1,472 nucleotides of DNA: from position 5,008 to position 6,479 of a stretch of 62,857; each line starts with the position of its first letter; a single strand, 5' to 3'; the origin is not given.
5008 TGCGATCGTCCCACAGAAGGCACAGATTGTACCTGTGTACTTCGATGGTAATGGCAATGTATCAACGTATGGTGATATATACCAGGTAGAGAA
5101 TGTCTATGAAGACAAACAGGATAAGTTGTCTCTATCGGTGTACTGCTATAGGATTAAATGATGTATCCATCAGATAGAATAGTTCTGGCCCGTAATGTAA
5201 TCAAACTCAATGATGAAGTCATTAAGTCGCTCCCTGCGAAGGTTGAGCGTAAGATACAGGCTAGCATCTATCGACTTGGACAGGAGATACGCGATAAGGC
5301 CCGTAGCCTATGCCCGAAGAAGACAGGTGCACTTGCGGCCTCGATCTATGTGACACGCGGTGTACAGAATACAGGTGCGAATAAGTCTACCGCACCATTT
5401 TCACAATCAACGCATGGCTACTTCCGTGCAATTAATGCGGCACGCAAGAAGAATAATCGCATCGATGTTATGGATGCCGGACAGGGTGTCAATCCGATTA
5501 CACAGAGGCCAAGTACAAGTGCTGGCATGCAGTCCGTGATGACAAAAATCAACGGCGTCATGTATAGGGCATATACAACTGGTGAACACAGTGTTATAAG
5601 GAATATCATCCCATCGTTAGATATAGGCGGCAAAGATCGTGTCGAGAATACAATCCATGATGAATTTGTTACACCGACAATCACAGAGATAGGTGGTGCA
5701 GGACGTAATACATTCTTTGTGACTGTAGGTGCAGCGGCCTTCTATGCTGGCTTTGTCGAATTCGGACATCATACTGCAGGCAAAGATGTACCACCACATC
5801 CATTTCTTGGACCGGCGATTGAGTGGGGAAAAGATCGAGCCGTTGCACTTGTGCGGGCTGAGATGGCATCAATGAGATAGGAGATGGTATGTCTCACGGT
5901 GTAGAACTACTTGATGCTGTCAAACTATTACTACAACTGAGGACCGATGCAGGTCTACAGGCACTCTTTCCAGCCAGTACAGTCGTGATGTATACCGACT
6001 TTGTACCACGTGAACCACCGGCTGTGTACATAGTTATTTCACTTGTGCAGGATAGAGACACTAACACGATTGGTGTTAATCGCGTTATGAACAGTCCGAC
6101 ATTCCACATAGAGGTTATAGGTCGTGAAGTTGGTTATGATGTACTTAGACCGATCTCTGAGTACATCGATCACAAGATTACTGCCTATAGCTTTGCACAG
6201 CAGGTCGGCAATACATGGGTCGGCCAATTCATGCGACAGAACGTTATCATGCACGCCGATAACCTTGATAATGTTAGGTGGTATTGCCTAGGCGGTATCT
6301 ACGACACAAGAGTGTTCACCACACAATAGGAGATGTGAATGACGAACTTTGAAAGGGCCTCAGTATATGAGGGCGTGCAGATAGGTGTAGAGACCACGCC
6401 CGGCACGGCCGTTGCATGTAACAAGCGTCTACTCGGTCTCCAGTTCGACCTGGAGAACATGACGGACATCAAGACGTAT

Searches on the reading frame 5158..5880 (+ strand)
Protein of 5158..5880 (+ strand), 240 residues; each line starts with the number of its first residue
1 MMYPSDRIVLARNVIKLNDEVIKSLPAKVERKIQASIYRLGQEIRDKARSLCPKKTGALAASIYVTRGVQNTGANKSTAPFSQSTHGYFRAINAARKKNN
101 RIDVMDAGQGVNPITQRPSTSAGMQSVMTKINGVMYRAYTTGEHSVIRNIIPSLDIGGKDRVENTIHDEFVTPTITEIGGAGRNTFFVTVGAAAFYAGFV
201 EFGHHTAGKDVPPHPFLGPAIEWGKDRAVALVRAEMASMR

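Call 115: search_protein_families(library=pfam, proteins=[window:5158-5880:+], max_evalue=0.01)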
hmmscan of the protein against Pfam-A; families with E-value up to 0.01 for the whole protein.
window:5158-5880:+ (240 aa): 1 family
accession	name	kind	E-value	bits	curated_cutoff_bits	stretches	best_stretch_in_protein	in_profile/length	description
PF04883.17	HK97-gp10_like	-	2.7e-07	31.9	21.4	1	22-72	7-57/78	Bacteriophage HK97-gp10, putative tail-component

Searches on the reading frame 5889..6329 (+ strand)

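Call 114: search_protein_families(library=pfam, proteins=[window:5889-6329:+], max_evalue=0.01)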
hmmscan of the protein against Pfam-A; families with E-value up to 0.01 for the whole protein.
window:5889-6329:+ (146 aa): 1 family
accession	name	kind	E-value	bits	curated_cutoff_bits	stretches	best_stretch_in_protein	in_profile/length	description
PF11367.14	Tail_completion_gp17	-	7.2e-05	23.3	24.5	1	13-88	3-73/124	Tail completion protein gp17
